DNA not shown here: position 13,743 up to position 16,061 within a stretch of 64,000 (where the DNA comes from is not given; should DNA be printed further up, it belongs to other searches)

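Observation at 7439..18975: Surface module: giant vWA-WD40 T9SS cargo bracketed by two paralogous barrel + double-OmpA proteins, then GT4 and a second T9SS cargo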

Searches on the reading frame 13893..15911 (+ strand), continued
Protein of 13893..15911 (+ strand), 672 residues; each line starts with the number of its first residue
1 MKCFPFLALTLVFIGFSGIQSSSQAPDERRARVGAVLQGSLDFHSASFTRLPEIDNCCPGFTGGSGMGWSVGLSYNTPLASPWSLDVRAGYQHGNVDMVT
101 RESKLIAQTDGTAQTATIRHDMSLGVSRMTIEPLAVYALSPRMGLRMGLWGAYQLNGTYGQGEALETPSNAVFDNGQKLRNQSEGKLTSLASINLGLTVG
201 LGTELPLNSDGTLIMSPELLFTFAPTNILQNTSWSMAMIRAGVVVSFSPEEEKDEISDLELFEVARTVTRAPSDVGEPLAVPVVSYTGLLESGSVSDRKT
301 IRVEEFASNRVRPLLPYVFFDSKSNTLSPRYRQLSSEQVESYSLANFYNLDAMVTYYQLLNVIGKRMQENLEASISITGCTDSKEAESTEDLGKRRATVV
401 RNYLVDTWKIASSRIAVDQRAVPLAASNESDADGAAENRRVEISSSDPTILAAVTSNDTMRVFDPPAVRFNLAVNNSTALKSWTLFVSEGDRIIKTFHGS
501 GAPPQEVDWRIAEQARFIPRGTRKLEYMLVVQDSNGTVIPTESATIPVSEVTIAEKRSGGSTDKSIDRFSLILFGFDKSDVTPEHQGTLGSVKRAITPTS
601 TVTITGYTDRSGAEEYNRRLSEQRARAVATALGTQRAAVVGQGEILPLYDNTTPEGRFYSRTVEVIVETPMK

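Call 16: find_related_loci(query=A1, collection=genome_contigs, flank=8000)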
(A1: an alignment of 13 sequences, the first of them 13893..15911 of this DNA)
Query A1 (672 aa) in genome_contigs; peptide patterns used: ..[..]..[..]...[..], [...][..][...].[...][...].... (x = any residue, [..] = any of these).
600 stretches matched a pattern (row limit reached: there are more); 474 encode a relative of the query (tblastn E <= 1e-3); the best 80 are kept; 80 distinct loci.
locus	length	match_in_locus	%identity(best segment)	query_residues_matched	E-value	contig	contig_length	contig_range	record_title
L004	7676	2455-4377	47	32-672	0e+0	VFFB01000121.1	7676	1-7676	MAG: Candidatus Kapaibacterium sp. isolate ZLKRG46 NODE_11130_length_7676_cov_4.023844, whole genome shotgun sequence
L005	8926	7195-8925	48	30-606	0e+0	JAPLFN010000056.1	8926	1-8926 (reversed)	MAG: Candidatus Kapaibacterium sp. isolate LacPavin_0818_WC45_MAG_51_7 LacPavin_0818_WC45_scaffold_89757, whole genome s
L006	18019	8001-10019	46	1-672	0e+0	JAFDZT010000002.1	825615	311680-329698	MAG: Bacteroidetes bacterium isolate SZAS-90 BACT-TMP-14__2__length-825615, whole genome shotgun sequence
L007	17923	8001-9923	46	31-670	0e+0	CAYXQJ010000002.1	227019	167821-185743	MAG TPA_asm: uncultured Hyphomicrobiales bacterium isolate SRP329715_co2_289 genome assembly, contig: NODE_79_length_227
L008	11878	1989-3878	39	42-671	7e-138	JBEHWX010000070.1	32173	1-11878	MAG: Bacteroidota bacterium isolate ES1.bin.100 NODE_1314_length_32173_cov_7.653115, whole genome shotgun sequence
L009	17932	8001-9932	35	2-672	2e-128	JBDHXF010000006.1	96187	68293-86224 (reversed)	MAG: Chlorobiota bacterium isolate AS-MESO-3CA.21 NODE_829_length_96187_cov_5.331734, whole genome shotgun sequence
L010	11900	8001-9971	37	19-671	7e-128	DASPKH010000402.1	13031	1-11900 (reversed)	MAG TPA_asm: Patescibacteria group bacterium isolate SMAG_U12031 k141_890790, whole genome shotgun sequence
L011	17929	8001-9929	37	20-661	3e-126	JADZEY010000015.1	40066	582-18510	MAG: Armatimonadota bacterium isolate SJ842 c_000000268687, whole genome shotgun sequence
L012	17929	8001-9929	36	27-672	2e-123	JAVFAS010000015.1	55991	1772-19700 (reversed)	MAG: Bacteroidota bacterium isolate BF4_97 NODE_1576_length_55991_cov_7.858585_Biofilm4, whole genome shotgun sequence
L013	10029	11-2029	33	6-663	5e-120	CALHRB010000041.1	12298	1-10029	MAG: Candidatus Kapabacteria bacterium isolate N1_Bin_Bin_40_sub genome assembly, contig: c_000001615057, whole genome s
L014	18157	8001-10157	33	1-672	2e-119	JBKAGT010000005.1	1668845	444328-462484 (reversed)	MAG: Chlorobiota bacterium isolate Ske_MAG9 Ske_MAG9_0005, whole genome shotgun sequence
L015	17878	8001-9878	36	42-672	2e-119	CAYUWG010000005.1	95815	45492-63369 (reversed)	MAG TPA_asm: uncultured Chromatiales bacterium isolate SRP093185_co1_160 genome assembly, contig: NODE_55_length_95815_c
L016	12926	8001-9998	33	6-672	3e-118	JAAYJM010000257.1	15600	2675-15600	MAG: Ignavibacteria bacterium isolate AS10tlH2TH_288 399133_AS10, whole genome shotgun sequence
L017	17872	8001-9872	34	51-672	6e-118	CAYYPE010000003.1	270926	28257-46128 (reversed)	MAG TPA_asm: uncultured Hyphomicrobiales bacterium isolate binchicken_co58_170 genome assembly, contig: NODE_24_length_2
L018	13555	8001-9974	33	12-671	9e-118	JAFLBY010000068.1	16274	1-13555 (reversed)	MAG: Candidatus Kapaibacterium sp. isolate UWPOB_KAPA1 gnl_X_FIELABBJ_68, whole genome shotgun sequence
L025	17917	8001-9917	38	32-672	2e-114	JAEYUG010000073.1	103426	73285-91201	MAG: Bacteroidetes bacterium isolate OH_CBlB_161 k127_757705, whole genome shotgun sequence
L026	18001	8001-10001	32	6-671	8e-114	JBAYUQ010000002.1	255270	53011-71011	MAG: Candidatus Kapaibacterium sp. isolate SO_2016_LW3_39 scaffold00046_LW162_2016, whole genome shotgun sequence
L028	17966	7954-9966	32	34-672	2e-113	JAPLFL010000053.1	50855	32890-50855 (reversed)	MAG: Candidatus Kapaibacterium sp. isolate LacPavin_0818_WC55_MAG_34_17 LacPavin_0818_WC55_scaffold_659095, whole genome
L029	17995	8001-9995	34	25-672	5e-113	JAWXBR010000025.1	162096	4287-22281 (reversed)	MAG: bacterium isolate MP6IB1.81 k99_414215, whole genome shotgun sequence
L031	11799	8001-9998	35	7-672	7e-111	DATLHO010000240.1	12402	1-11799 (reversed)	MAG TPA_asm: Candidatus Kapaibacterium sp. isolate SMAG_U13642 k141_2565120, whole genome shotgun sequence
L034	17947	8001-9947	33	16-672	4e-109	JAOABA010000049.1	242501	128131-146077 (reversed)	MAG: Candidatus Kapaibacterium sp. isolate SKW166 k141_720777, whole genome shotgun sequence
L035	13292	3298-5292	32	9-670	2e-108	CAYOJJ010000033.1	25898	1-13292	MAG TPA_asm: uncultured Alphaproteobacteria bacterium isolate SRP262948_co1_66 genome assembly, contig: NODE_1752_length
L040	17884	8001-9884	34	40-672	1e-104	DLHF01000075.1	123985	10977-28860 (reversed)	MAG TPA_asm: Ignavibacteria bacterium UBA7675 UBA7675_contig_311, whole genome shotgun sequence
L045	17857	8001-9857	35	47-671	8e-103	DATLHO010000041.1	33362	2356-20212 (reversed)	MAG TPA_asm: Candidatus Kapaibacterium sp. isolate SMAG_U13642 k141_743504, whole genome shotgun sequence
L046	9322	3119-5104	31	5-670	1e-102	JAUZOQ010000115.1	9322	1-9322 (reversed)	MAG: Bacteroidota bacterium isolate bin140(14d) NELBBIGP_115, whole genome shotgun sequence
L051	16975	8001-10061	34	20-671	2e-109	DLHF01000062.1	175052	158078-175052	MAG TPA_asm: Ignavibacteria bacterium UBA7675 UBA7675_contig_1414, whole genome shotgun sequence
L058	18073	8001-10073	30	6-668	4e-89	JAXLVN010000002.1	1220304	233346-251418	MAG: Candidatus Kapaibacterium sp. isolate STL-BAC57 C1.230.fa-2, whole genome shotgun sequence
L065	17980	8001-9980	29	22-672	4e-84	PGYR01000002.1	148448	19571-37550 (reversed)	MAG: Ignavibacteriae bacterium HGW-Ignavibacteriae-4 08E140C01_z5_2013_Ig3399_v2_scaffold_119, whole genome shotgun sequ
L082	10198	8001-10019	29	42-671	2e-75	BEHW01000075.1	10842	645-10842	Bacterium HR20 DNA, contig: NODE_1765_75, isolate: HRbin20, whole genome shotgun sequence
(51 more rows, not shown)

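Call 24: search_protein_families(library=pfam, proteins=[L003:7080-10004:+, L009:5062-7995:+, L035:285-3224:+, L046:103-3111:+, L065:4828-7929:+, L082:4792-7761:+, L065:9994-13692:+, L013:2137-5688:+], max_evalue=0.001)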
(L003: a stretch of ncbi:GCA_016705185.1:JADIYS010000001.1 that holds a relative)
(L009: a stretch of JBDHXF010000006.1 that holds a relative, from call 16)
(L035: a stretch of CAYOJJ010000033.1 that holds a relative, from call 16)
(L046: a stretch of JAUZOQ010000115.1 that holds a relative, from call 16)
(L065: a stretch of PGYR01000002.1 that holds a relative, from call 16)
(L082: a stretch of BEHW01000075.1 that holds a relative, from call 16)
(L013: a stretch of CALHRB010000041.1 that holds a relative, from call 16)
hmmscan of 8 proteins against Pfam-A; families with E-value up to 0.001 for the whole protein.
L003:7080-10004:+ (974 aa): 2 families
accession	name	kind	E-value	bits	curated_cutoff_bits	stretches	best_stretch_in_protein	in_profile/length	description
PF19081.6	Ig_7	-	4.1e-11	43.5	27.3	1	601-670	3-82/84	Ig-like domain CHU_C associated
PF18962.6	Por_Secre_tail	-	5e-06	27.2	27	1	894-963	2-66/75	Secretion system C-terminal sorting domain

L009:5062-7995:+ (977 aa): 2 families
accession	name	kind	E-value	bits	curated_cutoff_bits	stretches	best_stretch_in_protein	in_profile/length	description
PF19081.6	Ig_7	-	2.5e-15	57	27.3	1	685-747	4-74/84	Ig-like domain CHU_C associated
PF18962.6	Por_Secre_tail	-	3.6e-07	30.8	27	1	899-966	2-66/75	Secretion system C-terminal sorting domain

L035:285-3224:+ (979 aa): 2 families
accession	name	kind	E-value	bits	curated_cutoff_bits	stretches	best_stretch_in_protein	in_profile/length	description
PF18962.6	Por_Secre_tail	-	5.8e-09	36.6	27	1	902-974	3-73/75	Secretion system C-terminal sorting domain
PF19081.6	Ig_7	-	0.00016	22.3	27.3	0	453-524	7-84/84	Ig-like domain CHU_C associated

L046:103-3111:+ (1002 aa): 7 families
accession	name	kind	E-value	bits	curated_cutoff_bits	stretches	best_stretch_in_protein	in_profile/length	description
PF19408.5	PKD_6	-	1.5e-20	73.7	25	2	542-605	7-69/82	PKD-like domain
PF19081.6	Ig_7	-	6.5e-16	58.8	27.3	0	626-701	4-84/84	Ig-like domain CHU_C associated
PF06832.18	BiPBP_C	-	3.1e-06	27.4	26.8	0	723-760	45-85/90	Penicillin-Binding Protein C-terminus Family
PF18911.6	PKD_4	-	4.6e-06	27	27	0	625-699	3-85/85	PKD domain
PF13895.12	Ig_2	-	2.7e-05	24.8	27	0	649-699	28-79/79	Immunoglobulin domain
PF18962.6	Por_Secre_tail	-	3e-05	24.6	27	0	925-992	3-67/75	Secretion system C-terminal sorting domain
PF18981.6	InlK_D3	-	4.4e-05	23.9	25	0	440-462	53-75/75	Internalin K domain (D3/D4)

L065:4828-7929:+ (1033 aa): 13 families
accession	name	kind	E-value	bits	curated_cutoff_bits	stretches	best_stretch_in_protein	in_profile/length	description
PF15780.11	ASH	-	1.7e-17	63.8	27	1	707-786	13-90/98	Abnormal spindle-like microcephaly-assoc'd, ASPM-SPD-2-Hydin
PF22544.2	HYDIN_VesB_CFA65-like_Ig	-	1.4e-14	54.5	25.5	0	496-578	8-88/100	HYDIN/CFA65/VesB-like, Ig-like domain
PF13418.12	Kelch_4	-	1.6e-13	50.8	21.6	1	39-82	4-47/49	Galactose oxidase, central domain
PF22073.2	Cep192_D4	-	1.4e-11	45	35.5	0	700-787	3-95/112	Cep192 domain 4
PF01344.31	Kelch_1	-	2.8e-11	43.1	20.1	0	47-83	11-46/46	Kelch motif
PF18962.6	Por_Secre_tail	-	1.1e-10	42.1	27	1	953-1030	1-75/75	Secretion system C-terminal sorting domain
PF24681.1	Kelch_KLHDC2_KLHL20_DRC7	-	1.3e-10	41.4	50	1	12-163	28-172/221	KLHDC2/KLHL20/DRC7 Kelch-repeats domain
PF24981.1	Beta-prop_ATRN-LZTR1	-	1.1e-08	35.2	50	1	28-229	31-226/289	Attractin/LZTR1 beta-propeller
PF13964.12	Kelch_6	-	1.4e-06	28.5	25.3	0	40-83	4-47/50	Kelch motif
PF07610.17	DUF1573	-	2.2e-06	28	26.1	0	493-570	3-77/98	Protein of unknown function (DUF1573)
PF24507.1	Ig_CFAP65_4th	-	8.1e-05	23.4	27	0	519-577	7-63/76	CFAP65, fourth Ig-like domain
PF13415.12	Kelch_3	-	0.00011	22.7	22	0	48-94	1-48/48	Galactose oxidase, central domain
PF00630.25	Filamin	-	0.00058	21.1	26.9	0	970-1016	21-67/93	Filamin/ABP280 repeat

L082:4792-7761:+ (989 aa): 4 families
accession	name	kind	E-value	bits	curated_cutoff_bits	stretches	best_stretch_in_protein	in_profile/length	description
PF22352.2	K319L-like_PKD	-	3.5e-08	33.8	27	0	102-149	29-82/84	K319L-like, PKD domain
PF18911.6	PKD_4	-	0.00017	22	27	0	322-410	3-85/85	PKD domain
PF19408.5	PKD_6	-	0.00039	21.2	25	0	502-563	5-76/82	PKD-like domain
PF18962.6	Por_Secre_tail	-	0.00082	20.1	27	0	912-977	3-65/75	Secretion system C-terminal sorting domain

L065:9994-13692:+ (1232 aa): 7 families
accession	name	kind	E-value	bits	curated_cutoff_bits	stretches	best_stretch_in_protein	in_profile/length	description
PF22544.2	HYDIN_VesB_CFA65-like_Ig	-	1.1e-19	70.9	25.5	1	893-992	1-98/100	HYDIN/CFA65/VesB-like, Ig-like domain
PF15780.11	ASH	-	1.3e-09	38.6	27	0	900-980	12-92/98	Abnormal spindle-like microcephaly-assoc'd, ASPM-SPD-2-Hydin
PF18962.6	Por_Secre_tail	-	3e-09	37.5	27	1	1156-1230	3-75/75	Secretion system C-terminal sorting domain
PF24507.1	Ig_CFAP65_4th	-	4.2e-08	33.9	27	0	509-541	30-62/76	CFAP65, fourth Ig-like domain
PF22073.2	Cep192_D4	-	4.9e-08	33.6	35.5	0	895-979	4-95/112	Cep192 domain 4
PF25248.1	Ig_CFAP65_8th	-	0.00039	20.6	25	0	575-605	7-37/128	CFAP65, eight Ig-like domain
PF22067.2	Cep192_D3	-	0.00056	20.4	27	0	907-966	13-71/99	Cep192 domain 3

L013:2137-5688:+ (1183 aa): 10 families
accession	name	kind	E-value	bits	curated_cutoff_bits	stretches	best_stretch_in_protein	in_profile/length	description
PF22544.2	HYDIN_VesB_CFA65-like_Ig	-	1.5e-14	54.5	25.5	1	640-722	5-91/100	HYDIN/CFA65/VesB-like, Ig-like domain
PF22073.2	Cep192_D4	-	2.2e-14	54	35.5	1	548-631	22-109/112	Cep192 domain 4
PF15780.11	ASH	-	8.2e-11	42.4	27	0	746-804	19-77/98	Abnormal spindle-like microcephaly-assoc'd, ASPM-SPD-2-Hydin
PF22067.2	Cep192_D3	-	2.1e-10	41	27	1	740-831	7-98/99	Cep192 domain 3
PF24507.1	Ig_CFAP65_4th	-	1.6e-09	38.4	27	0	660-729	2-73/76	CFAP65, fourth Ig-like domain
PF18962.6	Por_Secre_tail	-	5.3e-08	33.5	27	1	1106-1181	3-75/75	Secretion system C-terminal sorting domain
PF22066.2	Cep192_D8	-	3.8e-07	30.7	33.5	0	640-731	8-99/101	Cep192 domain 8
PF00963.24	Cohesin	-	1.9e-06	28.6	24.1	0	840-898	4-59/139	Cohesin domain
PF07610.17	DUF1573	-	1.7e-05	25.2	26.1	0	641-731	4-97/98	Protein of unknown function (DUF1573)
PF24501.1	Ig_TMEM131L_5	-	0.00014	22.1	27.8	0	556-615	1-61/66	TMEM131L fifth Ig-like domain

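Call 28: search_protein_families(library=pfam, alignment_id=A2, max_evalue=0.01)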
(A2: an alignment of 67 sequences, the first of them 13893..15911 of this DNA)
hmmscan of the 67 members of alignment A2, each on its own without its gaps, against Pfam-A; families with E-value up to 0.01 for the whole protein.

A. member 1, window:13893-15911:+ (672 aa): 2 families
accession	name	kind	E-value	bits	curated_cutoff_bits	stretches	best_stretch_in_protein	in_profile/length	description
PF00691.25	OmpA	-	6.4e-23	81.4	27.2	2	573-658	1-95/98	OmpA family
PF13505.12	OMP_b-brl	-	0.0038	17.9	28.7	1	19-209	9-142/175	Outer membrane protein beta-barrel domain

B. families by the number of members that match (of 67 scanned): 6 families
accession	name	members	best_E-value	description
PF00691.25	OmpA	67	7.3e-28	OmpA family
PF13568.12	OMP_b-brl_2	27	8.5e-12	Outer membrane protein beta-barrel domain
PF13505.12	OMP_b-brl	5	0.00014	Outer membrane protein beta-barrel domain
PF03797.25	Autotransporter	1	0.0001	Autotransporter beta-domain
PF03349.22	Toluene_X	1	0.00097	Outer membrane protein transport protein (OMPP1/FadL/TodX)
PF11004.14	Kdo_hydroxy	1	0.0045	3-deoxy-D-manno-oct-2-ulosonic acid (Kdo) hydroxylase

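Call 34: predict_structure(alignment_id=A2)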
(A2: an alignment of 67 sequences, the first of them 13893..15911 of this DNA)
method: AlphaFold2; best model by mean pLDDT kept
length: 672 residues; sequences in the alignment: 67
mean_pLDDT: 89.5   pTM: 0.58
mean pLDDT of the five models: 89.5, 89.0, 88.1, 87.2, 87.1
residues with pLDDT >= 90: 431; 70-90: 206; 50-70: 31; < 50: 4
segments of 3 or more residues with pLDDT < 50: none
pLDDT, mean of each block of 10 residues (from residue 1): 72 75 59 97 93 80 95 95 95 96 88 90 96 96 95 96 91 89 91 96 91 95 95 94 92 72 86 61 92 86 92 94 93 92 82 91 97 97 80 96 97 97 89 92 95 89 93 88 95 93 92 86 95 89 94 88 90 78 87 92 92 87 93 89 78 90 92 79
secondary structure, 60 per line:
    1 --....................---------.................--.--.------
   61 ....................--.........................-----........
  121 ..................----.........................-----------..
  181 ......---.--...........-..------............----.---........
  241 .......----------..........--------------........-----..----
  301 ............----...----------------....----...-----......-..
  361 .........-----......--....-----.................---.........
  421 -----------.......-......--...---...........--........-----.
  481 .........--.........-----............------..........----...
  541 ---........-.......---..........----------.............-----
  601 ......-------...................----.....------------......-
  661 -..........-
elements in order: H3-22 E32-48 E61-80 E83-107 E113-138 E143-167 E179-186 E193-203 E213-224 E233-247 H258-267 E282-289 E301-312 E317-319 H336-339 H352-357 H359-369 E375-380 H383-386 H392-408 E415-420 H432-438 E440-445 E454-464 E467-474 E480-489 E492-500 E506-510 H511-517 E524-533 E538-540 E544-551 H553-559 E563-572 H583-595 E601-606 H614-632 E637-641 H654-659 E662-671
